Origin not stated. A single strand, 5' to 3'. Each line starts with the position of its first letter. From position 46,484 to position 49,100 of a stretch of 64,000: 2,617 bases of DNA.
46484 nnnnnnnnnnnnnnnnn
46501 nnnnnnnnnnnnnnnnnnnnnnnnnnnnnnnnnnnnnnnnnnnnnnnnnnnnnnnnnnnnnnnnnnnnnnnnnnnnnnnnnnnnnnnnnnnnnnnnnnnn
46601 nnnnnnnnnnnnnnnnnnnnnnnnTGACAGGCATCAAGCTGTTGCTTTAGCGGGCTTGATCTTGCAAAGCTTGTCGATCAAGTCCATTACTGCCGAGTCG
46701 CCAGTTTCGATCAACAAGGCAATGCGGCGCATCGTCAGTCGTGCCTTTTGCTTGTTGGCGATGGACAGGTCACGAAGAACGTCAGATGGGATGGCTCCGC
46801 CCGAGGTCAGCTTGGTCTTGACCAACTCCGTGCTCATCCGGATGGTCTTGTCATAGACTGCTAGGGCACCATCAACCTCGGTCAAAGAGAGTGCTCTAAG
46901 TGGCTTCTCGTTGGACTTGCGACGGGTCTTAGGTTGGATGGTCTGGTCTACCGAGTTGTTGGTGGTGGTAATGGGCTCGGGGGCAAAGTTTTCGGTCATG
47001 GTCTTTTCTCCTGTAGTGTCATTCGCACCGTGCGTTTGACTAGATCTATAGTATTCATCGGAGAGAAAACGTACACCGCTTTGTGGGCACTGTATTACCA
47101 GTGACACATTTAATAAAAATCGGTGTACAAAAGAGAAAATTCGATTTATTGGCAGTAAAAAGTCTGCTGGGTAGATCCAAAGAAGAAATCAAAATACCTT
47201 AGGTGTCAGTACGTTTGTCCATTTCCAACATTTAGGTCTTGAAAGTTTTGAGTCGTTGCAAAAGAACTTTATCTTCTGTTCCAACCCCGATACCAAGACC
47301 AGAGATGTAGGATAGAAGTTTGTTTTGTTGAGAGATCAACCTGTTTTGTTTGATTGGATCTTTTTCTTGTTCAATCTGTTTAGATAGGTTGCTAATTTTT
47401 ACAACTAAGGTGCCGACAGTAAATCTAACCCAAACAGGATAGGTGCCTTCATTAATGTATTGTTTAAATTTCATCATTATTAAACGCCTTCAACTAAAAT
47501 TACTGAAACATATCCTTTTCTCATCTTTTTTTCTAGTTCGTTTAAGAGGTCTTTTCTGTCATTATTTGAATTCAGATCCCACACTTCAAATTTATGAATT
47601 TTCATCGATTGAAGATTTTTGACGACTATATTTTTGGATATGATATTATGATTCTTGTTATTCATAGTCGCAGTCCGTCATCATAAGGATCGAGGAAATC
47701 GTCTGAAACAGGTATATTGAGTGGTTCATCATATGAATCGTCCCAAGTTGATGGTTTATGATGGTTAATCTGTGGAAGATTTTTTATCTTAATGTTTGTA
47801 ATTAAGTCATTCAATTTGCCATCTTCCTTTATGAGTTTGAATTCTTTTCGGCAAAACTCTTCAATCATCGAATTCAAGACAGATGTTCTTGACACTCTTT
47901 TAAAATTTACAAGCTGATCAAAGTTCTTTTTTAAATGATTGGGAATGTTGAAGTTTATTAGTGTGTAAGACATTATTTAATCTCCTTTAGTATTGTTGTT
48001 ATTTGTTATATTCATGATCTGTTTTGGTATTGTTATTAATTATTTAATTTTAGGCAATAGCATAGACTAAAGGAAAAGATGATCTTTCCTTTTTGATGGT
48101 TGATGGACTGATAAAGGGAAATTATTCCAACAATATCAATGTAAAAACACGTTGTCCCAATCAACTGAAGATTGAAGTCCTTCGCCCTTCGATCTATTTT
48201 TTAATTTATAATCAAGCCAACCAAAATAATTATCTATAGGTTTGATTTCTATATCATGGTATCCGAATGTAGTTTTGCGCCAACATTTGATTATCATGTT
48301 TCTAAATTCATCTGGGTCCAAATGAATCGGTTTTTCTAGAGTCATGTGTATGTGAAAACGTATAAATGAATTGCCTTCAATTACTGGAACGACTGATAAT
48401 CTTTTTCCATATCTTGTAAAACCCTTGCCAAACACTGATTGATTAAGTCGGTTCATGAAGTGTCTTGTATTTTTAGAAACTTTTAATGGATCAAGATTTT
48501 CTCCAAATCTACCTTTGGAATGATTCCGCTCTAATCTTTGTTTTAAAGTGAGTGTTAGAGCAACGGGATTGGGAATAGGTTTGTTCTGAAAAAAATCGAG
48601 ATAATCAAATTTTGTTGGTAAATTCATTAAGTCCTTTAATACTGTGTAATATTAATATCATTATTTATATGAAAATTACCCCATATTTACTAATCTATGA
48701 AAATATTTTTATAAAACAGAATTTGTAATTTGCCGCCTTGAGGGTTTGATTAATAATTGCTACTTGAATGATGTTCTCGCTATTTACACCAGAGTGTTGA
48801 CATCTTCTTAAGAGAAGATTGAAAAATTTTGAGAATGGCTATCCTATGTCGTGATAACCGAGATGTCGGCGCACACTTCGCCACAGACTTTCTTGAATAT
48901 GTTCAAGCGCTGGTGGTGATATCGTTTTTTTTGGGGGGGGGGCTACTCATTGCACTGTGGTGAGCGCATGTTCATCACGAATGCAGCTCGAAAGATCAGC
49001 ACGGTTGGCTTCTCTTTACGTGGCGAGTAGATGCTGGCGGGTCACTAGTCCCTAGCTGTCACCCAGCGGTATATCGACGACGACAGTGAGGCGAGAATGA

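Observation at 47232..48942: Nested, extremely AT-rich four-gene module with an HUH-Rep-like protein and an RHH protein (possible captured rolling-circle replicon)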

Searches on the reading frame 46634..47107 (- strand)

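Call 4: search_protein_families(library=pfam, proteins=[window:46634-47107:-], max_evalue=1)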
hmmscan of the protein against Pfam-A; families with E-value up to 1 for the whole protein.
window:46634-47107:- (157 aa): 1 family
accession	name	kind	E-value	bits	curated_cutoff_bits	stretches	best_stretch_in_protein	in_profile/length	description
PF06536.16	Av_adeno_fibre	-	0.11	12.8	22.7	0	43-61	6-24/56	Avian adenovirus fibre, N-terminal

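Call 5: search_protein_families(library=ncbifam, proteins=[window:46634-47107:-], max_evalue=1)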
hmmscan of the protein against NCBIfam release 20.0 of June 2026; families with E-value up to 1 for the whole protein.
window:46634-47107:- (157 aa): 0 families

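Call 6: search_protein_families(library=phrogs, proteins=[window:46634-47107:-], max_evalue=1)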
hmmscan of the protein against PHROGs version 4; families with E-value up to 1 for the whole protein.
window:46634-47107:- (157 aa): 0 families

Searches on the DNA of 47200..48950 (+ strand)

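Call 8: search_dna_similar(query=window:47200-48950:+, collection=plasmids, mode=distant)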
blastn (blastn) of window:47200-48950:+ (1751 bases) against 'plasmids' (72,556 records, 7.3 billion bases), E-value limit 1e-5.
No match.

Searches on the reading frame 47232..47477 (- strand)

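Call 4: search_protein_families(library=pfam, proteins=[window:47232-47477:-], max_evalue=1)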
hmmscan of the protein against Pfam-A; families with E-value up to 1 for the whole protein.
window:47232-47477:- (81 aa): 1 family
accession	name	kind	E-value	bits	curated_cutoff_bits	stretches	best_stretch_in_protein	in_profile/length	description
PF04316.19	FlgM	-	0.15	12.8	25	0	4-15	33-44/55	Anti-sigma-28 factor, FlgM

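Call 5: search_protein_families(library=ncbifam, proteins=[window:47232-47477:-], max_evalue=1)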
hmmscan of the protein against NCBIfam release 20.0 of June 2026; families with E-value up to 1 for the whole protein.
window:47232-47477:- (81 aa): 0 families

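Call 6: search_protein_families(library=phrogs, proteins=[window:47232-47477:-], max_evalue=1)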
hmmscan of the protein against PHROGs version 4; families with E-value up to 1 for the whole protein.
window:47232-47477:- (81 aa): 1 family
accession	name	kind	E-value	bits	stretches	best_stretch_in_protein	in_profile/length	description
phrog_17633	-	tail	0.086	13.3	1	2-52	118-166/250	minor tail protein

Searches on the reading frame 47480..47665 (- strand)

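Call 4: search_protein_families(library=pfam, proteins=[window:47480-47665:-], max_evalue=1)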
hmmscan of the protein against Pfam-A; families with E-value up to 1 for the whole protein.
window:47480-47665:- (61 aa): 1 family
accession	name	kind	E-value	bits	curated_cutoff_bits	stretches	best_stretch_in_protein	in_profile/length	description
PF18167.6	Sa_NUDIX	-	0.0048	17.3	25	1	10-54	125-169/199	SMODS-associated NUDIX domain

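Call 5: search_protein_families(library=ncbifam, proteins=[window:47480-47665:-], max_evalue=1)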
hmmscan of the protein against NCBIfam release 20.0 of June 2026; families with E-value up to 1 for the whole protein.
window:47480-47665:- (61 aa): 2 families
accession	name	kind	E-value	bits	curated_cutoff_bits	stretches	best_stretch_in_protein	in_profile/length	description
TIGR03200.1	dearomat_oah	equivalog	0.063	12.3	464.45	1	12-53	282-323/360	6-oxocyclohex-1-ene-1-carbonyl-CoA hydratase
NF001838.0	PRK00561.1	equivalog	0.1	12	265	1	6-58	76-127/259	NAD(+) kinase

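Call 6: search_protein_families(library=phrogs, proteins=[window:47480-47665:-], max_evalue=1)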
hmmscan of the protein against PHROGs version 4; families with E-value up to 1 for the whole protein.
window:47480-47665:- (61 aa): 1 family
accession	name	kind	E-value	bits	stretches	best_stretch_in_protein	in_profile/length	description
phrog_28933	-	unknown function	0.16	13.4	1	23-51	32-60/78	-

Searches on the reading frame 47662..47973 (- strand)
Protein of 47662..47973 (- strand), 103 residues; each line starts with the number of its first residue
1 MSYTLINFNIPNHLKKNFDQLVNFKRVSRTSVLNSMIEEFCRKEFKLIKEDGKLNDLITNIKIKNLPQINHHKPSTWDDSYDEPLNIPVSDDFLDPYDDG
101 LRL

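Call 4: search_protein_families(library=pfam, proteins=[window:47662-47973:-], max_evalue=1)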
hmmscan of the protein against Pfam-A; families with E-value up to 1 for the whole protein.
window:47662-47973:- (103 aa): 0 families

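Call 5: search_protein_families(library=ncbifam, proteins=[window:47662-47973:-], max_evalue=1)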
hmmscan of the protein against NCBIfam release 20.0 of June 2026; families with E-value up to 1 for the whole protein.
window:47662-47973:- (103 aa): 1 family
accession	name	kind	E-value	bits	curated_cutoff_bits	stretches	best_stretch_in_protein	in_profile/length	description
TIGR02384.1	RelB_DinJ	subfamily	0.064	13.5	45.65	1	1-44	1-44/85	type II toxin-antitoxin system RelB/DinJ family antitoxin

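Call 6: search_protein_families(library=phrogs, proteins=[window:47662-47973:-], max_evalue=1)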
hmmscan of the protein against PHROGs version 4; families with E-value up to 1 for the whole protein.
window:47662-47973:- (103 aa): 3 families
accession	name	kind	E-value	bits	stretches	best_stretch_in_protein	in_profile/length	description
phrog_582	-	transcription regulation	0.013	16.8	1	6-46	60-100/105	Arc-like repressor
phrog_7325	-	transcription regulation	0.028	15.5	1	5-66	58-120/151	CopG-like transcriptional repressor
phrog_37820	-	unknown function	0.15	13.5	1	9-41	2-34/98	-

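Call 75: search_solved_structures(query=A6, max_evalue=10)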
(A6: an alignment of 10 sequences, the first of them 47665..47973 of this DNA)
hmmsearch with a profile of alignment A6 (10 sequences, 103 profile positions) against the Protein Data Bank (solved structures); distinct sequences matched with E-value up to 10: 4.
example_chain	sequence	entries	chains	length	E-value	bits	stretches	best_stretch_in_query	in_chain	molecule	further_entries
9ygm_Le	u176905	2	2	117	0.048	17.2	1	13-86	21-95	60S ribosomal protein eL31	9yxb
3dxl_A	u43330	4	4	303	0.32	14.5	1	38-98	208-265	Allergen Aed a 2 | D7 protein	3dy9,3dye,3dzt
1eku_A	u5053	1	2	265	0.89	13.1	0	21-82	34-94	Interferon gamma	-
1fyh_A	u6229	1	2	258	1.3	12.6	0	21-82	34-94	Interferon gamma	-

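Call 82: predict_structure(alignment_id=A6)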
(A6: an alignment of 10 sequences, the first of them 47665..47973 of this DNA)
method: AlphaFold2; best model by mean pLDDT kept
length: 103 residues; sequences in the alignment: 10
mean_pLDDT: 56.1   pTM: 0.22
mean pLDDT of the five models: 56.1, 53.5, 47.2, 46.8, 45.3
residues with pLDDT >= 90: 0; 70-90: 2; 50-70: 85; < 50: 16
segments of 3 or more residues with pLDDT < 50: 1-5, 101-103
pLDDT, mean of each block of 10 residues (from residue 1): 47 61 52 64 61 60 56 51 56 56 47
secondary structure, 60 per line:
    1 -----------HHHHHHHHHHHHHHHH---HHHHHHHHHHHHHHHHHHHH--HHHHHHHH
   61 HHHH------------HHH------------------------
elements in order: H12-27 H31-50 H53-64

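Call 83: find_homologous_proteins(query=A6, max_evalue=0.01)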
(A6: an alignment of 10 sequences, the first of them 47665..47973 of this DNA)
Query A6 (10 sequences) (103 aa, profile of the alignment): 63 proteins with E <= 0.01 among 117 candidates.
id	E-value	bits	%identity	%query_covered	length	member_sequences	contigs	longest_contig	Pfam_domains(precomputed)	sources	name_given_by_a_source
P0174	3.1e-60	219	83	100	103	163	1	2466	-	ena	-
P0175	3.9e-60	218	83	100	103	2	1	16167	-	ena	-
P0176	4.2e-60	218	83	100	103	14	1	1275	-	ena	-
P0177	4.3e-60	218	93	100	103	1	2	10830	-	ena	-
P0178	4.3e-60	218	83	100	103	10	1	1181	-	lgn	-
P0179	5.0e-60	218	96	100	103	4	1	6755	-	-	-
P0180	6.9e-60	217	94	100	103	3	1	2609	-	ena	-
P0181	7.3e-60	217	91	100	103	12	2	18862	-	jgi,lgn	jgi:hypothetical protein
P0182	8.8e-60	217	90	100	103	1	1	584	-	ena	-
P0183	1.4e-59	216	89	100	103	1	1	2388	-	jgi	jgi:metal-responsive CopG/Arc/MetJ family transcriptional regulator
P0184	1.4e-59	216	90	100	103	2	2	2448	-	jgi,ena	jgi:hypothetical protein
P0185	1.5e-59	216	90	100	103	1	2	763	-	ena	-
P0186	1.6e-59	216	90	100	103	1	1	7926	-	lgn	-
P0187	2.9e-59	215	82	100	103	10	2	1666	-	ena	-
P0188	3.5e-59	215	90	100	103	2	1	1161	-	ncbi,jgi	jgi:hypothetical protein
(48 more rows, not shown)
